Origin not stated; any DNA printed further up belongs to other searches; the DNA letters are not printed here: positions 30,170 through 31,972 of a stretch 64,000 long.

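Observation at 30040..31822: Cobalamin riboswitch controlling an OprB-family porin rather than a TonB-dependent BtuB or cobalamin biosynthesis genes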

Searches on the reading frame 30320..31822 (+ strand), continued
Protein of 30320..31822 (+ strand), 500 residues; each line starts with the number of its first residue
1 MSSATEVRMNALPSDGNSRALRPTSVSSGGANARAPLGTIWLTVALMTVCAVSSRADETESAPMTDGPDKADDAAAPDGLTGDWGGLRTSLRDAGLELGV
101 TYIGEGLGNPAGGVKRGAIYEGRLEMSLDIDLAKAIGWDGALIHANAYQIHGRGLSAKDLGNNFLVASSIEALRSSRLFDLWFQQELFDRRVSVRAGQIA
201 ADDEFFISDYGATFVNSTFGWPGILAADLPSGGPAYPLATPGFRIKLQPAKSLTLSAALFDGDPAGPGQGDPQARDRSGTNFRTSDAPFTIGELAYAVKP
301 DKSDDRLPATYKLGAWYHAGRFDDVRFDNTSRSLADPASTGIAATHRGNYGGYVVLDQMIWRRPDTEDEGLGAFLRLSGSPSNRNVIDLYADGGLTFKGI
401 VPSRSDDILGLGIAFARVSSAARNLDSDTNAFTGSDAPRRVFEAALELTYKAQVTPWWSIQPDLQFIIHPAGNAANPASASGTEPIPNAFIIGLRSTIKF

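Call 58: find_encoding_contigs(protein=P0126, flank=5000, max_places=2)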
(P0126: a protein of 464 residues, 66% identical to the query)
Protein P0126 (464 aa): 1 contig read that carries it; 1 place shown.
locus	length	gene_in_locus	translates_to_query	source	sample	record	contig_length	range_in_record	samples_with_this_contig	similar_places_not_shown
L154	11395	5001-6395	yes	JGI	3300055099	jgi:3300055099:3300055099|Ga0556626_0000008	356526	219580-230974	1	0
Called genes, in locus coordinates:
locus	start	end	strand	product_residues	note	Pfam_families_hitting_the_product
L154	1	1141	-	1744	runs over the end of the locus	PF21142:A2M_bMG2, PF11974:bMG3, PF01835:MG2, PF17972:bMG5, PF17962:bMG6, PF07703:A2M_BRD, PF00207:A2M (weak), PF17973:bMG10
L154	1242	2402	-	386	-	PF00144:Beta-lactamase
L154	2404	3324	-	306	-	PF00126:HTH_1, PF03466:LysR_substrate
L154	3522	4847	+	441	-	PF09375:Peptidase_M75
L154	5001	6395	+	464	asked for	PF04966:OprB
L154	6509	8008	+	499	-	PF06537:DHOR, PF00034:Cytochrom_C (faint)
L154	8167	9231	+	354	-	PF09375:Peptidase_M75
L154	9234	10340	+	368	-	PF07433:DUF1513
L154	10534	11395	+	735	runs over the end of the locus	PF05170:AsmA, PF13116:YhdP (weak)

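Call 60: search_solved_structures(query=window:30344-31819:+, max_evalue=0.01, show_alignments=1)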
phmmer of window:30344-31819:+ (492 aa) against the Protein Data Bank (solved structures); distinct sequences matched with E-value up to 0.01: 2.
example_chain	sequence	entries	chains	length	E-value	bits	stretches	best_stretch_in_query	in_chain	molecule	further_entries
4gf4_A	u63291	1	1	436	3.5e-31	111.9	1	71-464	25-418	Porin B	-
4gey_A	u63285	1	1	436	3.9e-31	111.7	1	71-464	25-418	Porin B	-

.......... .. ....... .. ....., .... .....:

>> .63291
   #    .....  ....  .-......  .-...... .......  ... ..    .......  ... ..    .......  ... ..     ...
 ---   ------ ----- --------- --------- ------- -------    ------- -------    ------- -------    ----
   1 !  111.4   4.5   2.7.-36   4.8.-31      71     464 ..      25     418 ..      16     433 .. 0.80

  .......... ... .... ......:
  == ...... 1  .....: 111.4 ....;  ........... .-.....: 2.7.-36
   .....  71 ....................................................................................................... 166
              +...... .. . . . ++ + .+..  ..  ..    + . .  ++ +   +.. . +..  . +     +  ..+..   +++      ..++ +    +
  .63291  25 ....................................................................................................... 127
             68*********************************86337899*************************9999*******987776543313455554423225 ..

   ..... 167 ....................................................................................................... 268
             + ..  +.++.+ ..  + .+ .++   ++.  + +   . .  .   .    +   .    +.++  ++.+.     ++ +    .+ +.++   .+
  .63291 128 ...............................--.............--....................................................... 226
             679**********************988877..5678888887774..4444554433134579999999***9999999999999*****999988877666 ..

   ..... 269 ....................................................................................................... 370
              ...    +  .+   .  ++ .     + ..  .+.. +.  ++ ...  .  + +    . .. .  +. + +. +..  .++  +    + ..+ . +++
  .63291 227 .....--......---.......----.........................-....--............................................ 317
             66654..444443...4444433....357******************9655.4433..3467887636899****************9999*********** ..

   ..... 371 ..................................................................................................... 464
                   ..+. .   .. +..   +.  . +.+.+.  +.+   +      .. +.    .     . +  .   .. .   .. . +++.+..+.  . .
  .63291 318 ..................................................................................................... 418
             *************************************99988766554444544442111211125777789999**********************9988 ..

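Call 63: search_protein_families(library=pfam, proteins=[L014:5376-5906:+, L004:5264-5797:+, L003:5380-5946:+, L016:7332-8291:+, L001:7335-7814:-, L070:1649-2350:+, L005:4610-5926:+, L007:4476-5801:+, L033:4858-5865:+, L071:1956-3713:+], max_evalue=0.001)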
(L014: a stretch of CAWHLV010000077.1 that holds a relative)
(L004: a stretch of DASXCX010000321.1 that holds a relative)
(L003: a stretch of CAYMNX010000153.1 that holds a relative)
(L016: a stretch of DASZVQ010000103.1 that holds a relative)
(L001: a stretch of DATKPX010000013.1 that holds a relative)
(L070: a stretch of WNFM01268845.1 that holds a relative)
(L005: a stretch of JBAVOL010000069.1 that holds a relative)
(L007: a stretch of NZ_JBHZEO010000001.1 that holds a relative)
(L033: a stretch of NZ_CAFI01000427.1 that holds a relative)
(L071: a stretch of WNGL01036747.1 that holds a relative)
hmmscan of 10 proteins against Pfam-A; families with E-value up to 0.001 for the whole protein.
L014:5376-5906:+ (176 aa): 0 families

L004:5264-5797:+ (177 aa): 0 families

L003:5380-5946:+ (188 aa): 0 families

L016:7332-8291:+ (319 aa): 1 family
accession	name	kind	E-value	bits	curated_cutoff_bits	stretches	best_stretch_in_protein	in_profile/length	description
PF01261.30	AP_endonuc_2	-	5.2e-31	108.7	31.1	1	20-303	2-245/249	Xylose isomerase-like TIM barrel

L001:7335-7814:- (159 aa): 0 families

L070:1649-2350:+ (233 aa): 2 families
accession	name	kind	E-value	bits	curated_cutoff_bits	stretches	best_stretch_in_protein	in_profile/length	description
PF02308.21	MgtC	-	1.9e-37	128.8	31.4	1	10-130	1-119/121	MgtC family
PF21770.3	MgtC_SapB_C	-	5.3e-25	88.2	27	1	147-224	1-77/77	MGTC/SAPB C-terminal domain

L005:4610-5926:+ (438 aa): 5 families
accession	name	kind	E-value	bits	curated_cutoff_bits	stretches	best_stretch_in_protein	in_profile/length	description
PF09821.14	AAA_assoc_C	-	5.9e-40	137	27.6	1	308-425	2-119/119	C-terminal AAA-associated domain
PF00005.33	ABC_tran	-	1.3e-32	113.7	25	1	34-173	1-136/137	ABC transporter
PF13304.12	AAA_21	-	1.1e-05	26.1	27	0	46-70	1-25/304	AAA domain, putative AbiEii toxin, Type IV TA system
PF13555.12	AAA_29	-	0.00016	21.8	27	0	38-72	16-50/61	P-loop containing region of AAA domain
PF25199.1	nSTAND_NTPase5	-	0.00087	19.6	34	0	40-82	37-80/145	Novel STAND NTPase 5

L007:4476-5801:+ (441 aa): 2 families
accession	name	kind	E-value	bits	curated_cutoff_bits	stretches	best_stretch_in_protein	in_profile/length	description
PF00551.24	Formyl_trans_N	-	7.2e-11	42.6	26.1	1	207-319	61-173/181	Formyl transferase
PF02911.23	Formyl_trans_C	-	6.9e-10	39.5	21.1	1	350-427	2-81/100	Formyl transferase, C-terminal domain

L033:4858-5865:+ (335 aa): 1 family
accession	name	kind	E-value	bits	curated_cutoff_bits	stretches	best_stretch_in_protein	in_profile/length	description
PF01544.23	CorA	-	1.5e-57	195.6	27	1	45-330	2-292/292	CorA-like Mg2+ transporter protein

L071:1956-3713:+ (585 aa): 1 family
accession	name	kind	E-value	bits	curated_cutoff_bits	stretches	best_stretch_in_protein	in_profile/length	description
PF01566.24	Nramp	-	2.4e-81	274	29.8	1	106-460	2-356/357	Natural resistance-associated macrophage protein-like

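Call 67: search_protein_families(library=pfam, alignment_id=A2, max_evalue=0.00001)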
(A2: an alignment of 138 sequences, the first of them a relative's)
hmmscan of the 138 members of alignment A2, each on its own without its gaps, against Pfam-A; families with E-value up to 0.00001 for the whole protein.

A. member 1, L001:7338-7814:- (159 aa): 0 families

B. families by the number of members that match (of 138 scanned): 97 families (the first 25 are shown)
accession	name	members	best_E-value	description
PF01261.30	AP_endonuc_2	11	5.1e-33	Xylose isomerase-like TIM barrel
PF00551.24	Formyl_trans_N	7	1e-34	Formyl transferase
PF01842.31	ACT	6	5.5e-10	ACT domain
PF01325.25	Fe_dep_repress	5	4.8e-14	Iron dependent repressor, N-terminal DNA binding domain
PF02742.21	Fe_dep_repr_C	5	2.7e-13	Iron dependent repressor, metal binding and dimerisation domain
PF01047.28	MarR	5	1.8e-08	MarR family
PF07690.21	MFS_1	4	1.6e-57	Major Facilitator Superfamily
PF09859.15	Oxygenase-NA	3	3.5e-83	Oxygenase, catalysing oxidative methylation of damaged DNA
PF00083.30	Sugar_tr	3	1.7e-11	Sugar (and other) transporter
PF06609.19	TRI12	3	2.7e-09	Fungal trichothecene efflux pump (TRI12)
PF06537.16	DHOR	2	4.8e-106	Di-haem oxidoreductase, putative peroxidase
PF03949.21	Malic_M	2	1.3e-94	Malic enzyme, NAD binding domain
PF09375.15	Peptidase_M75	2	1.3e-88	Imelysin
PF00813.25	FliP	2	2.5e-84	FliP family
PF00390.24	malic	2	4.5e-70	Malic enzyme, N-terminal domain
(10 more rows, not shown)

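Call 68: search_protein_families(library=pfam, proteins=[L074:183-809:-, L087:3255-3842:-, L083:3209-3685:-, L114:3219-3920:-, L079:766-1527:+, L072:162-869:+, L118:197-1546:+, L102:1048-2175:-, L026:4439-5590:-, L067:4616-5509:-], max_evalue=0.00001)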
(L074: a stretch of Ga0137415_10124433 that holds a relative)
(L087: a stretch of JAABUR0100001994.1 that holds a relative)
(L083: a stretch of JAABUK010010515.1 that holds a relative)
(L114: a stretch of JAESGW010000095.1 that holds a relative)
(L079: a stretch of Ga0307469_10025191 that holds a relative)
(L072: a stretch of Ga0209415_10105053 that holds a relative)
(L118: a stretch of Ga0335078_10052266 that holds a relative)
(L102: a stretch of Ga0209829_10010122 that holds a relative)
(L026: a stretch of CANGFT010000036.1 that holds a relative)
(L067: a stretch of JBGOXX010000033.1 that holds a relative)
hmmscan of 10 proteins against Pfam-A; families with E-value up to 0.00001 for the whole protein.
L074:183-809:- (209 aa): 0 families

L087:3255-3842:- (196 aa): 3 families
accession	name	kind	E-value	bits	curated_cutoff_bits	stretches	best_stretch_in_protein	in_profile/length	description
PF02742.21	Fe_dep_repr_C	-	1.4e-12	47.8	27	1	136-189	1-55/70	Iron dependent repressor, metal binding and dimerisation domain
PF01325.25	Fe_dep_repress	-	8.2e-12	45.6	26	1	79-133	6-60/60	Iron dependent repressor, N-terminal DNA binding domain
PF01047.28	MarR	-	1.1e-06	28.8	24.6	1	90-127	12-49/59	MarR family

L083:3209-3685:- (159 aa): 6 families
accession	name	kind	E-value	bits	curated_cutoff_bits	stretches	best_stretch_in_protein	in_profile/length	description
PF01325.25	Fe_dep_repress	-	1.4e-13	51.3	26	1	44-98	6-60/60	Iron dependent repressor, N-terminal DNA binding domain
PF02742.21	Fe_dep_repr_C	-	7e-13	48.8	27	1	101-153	1-54/70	Iron dependent repressor, metal binding and dimerisation domain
PF01047.28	MarR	-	1.8e-08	34.5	24.6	1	54-92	11-49/59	MarR family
PF13412.12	HTH_24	-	1.8e-07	31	21.9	1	54-90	11-47/48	Winged helix-turn-helix DNA-binding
PF12802.13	MarR_2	-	3.4e-07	30.7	27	1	54-94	13-54/61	MarR family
PF13545.12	HTH_Crp_2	-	8.4e-06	26.1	27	0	62-99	24-60/70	Crp-like helix-turn-helix domain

L114:3219-3920:- (234 aa): 1 family
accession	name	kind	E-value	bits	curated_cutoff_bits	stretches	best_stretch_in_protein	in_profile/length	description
PF01475.25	FUR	-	1.6e-37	128.8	23.1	1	100-217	2-120/121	Ferric uptake regulator family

L079:766-1527:+ (254 aa): 1 family
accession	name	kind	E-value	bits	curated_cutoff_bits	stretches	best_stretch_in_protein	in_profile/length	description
PF09859.15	Oxygenase-NA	-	3.5e-83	277.8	26.2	1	82-253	1-172/172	Oxygenase, catalysing oxidative methylation of damaged DNA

L072:162-869:+ (236 aa): 1 family
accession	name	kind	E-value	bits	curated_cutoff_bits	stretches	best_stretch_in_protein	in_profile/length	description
PF09859.15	Oxygenase-NA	-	4.5e-81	270.9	26.2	1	64-235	1-172/172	Oxygenase, catalysing oxidative methylation of damaged DNA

L118:197-1546:+ (450 aa): 2 families
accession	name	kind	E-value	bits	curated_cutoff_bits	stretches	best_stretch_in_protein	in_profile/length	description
PF20628.3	Dyp_perox_C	-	1.1e-44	152.5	20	1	245-437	1-165/166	Dyp-type peroxidase, C-terminal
PF04261.18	Dyp_perox_N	-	1.3e-34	119.8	20.4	1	57-236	1-145/146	Dyp-type peroxidase, N-terminal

L102:1048-2175:- (376 aa): 1 family
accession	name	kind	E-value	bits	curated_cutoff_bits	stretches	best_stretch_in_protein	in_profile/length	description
PF03734.19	YkuD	-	1.2e-06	29.6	23.4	1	97-177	31-138/146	L,D-transpeptidase catalytic domain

L026:4439-5590:- (384 aa): 1 family
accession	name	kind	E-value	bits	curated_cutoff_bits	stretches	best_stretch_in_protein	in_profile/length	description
PF03734.19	YkuD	-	3.2e-07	31.4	23.4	1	107-187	32-139/146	L,D-transpeptidase catalytic domain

L067:4616-5509:- (298 aa): 13 families
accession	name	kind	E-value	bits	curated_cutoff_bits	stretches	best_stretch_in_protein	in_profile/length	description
PF00515.34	TPR_1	-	2.1e-42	141.7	27.8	1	172-200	3-31/34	Tetratricopeptide repeat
PF07719.23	TPR_2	-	1.3e-33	112.7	27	0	172-199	3-30/34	Tetratricopeptide repeat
PF13181.12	TPR_8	-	3.2e-28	95.9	25.7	0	204-233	1-30/34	Tetratricopeptide repeat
PF13424.12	TPR_12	-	6e-24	84.5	30.1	2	124-199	2-74/77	Tetratricopeptide repeat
PF13414.12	TPR_11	-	3.1e-18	65.6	26.8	1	72-105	9-42/42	TPR repeat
PF13371.12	TPR_9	-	2.5e-16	59.9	35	0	70-113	8-51/73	Tetratricopeptide repeat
PF13432.12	TPR_16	-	3.4e-16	59.8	32.7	1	176-232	3-59/65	Tetratricopeptide repeat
PF13431.12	TPR_17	-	2.5e-14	52.7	24.4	0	116-145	4-33/34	Tetratricopeptide repeat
PF14559.12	TPR_19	-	8.1e-11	42.5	25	0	182-225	3-46/68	Tetratricopeptide repeat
PF13374.12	TPR_10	-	2.3e-10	40.6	27.5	0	172-200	4-32/42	Tetratricopeptide repeat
PF13428.12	TPR_14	-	2.1e-07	31.4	23.5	0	172-211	3-42/44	Tetratricopeptide repeat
PF25575.1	TPR_BSK1_C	-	2.4e-07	31.1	42.2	0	71-128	56-114/118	Serine/threonine-protein kinase BSK1-like, TPR repeats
PF13174.12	TPR_6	-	9.2e-07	29.6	26.3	0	176-199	6-29/33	Tetratricopeptide repeat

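Call 82: predict_structure(alignment_id=A3)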
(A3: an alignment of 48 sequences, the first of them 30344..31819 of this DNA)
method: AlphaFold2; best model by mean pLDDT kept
length: 492 residues; sequences in the alignment: 48
mean_pLDDT: 78.5   pTM: 0.78
mean pLDDT of the five models: 78.5, 78.5, 78.2, 78.0, 77.3
residues with pLDDT >= 90: 210; 70-90: 158; 50-70: 52; < 50: 72
segments of 3 or more residues with pLDDT < 50: 1-35, 37-67, 225-229
pLDDT, mean of each block of 10 residues (from residue 1): 34 34 38 41 26 27 42 85 92 91 86 90 97 94 71 71 76 94 93 76 74 63 53 90 93 75 75 78 93 74 93 91 96 93 94 91 94 91 94 88 93 93 90 90 91 92 67 83 92 90
secondary structure, 60 per line:
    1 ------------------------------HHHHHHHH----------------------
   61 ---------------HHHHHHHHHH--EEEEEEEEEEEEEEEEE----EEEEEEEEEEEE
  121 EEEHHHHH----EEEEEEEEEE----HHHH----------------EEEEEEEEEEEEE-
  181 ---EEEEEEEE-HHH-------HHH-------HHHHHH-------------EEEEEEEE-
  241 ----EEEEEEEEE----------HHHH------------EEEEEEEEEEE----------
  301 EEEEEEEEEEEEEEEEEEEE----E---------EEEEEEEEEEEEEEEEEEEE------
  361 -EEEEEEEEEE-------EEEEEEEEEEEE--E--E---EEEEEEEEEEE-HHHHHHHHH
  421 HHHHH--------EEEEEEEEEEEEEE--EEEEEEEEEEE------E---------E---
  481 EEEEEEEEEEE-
elements in order: H31-38 H76-85 E88-104 E109-123 H124-128 E133-142 H147-150 E167-179 E184-191 H213-218 E232-239 E245-253 H264-267 E280-290 E301-320 E335-354 E362-371 E379-390 E400-410 H412-425 E434-447 E450-460 E481-491
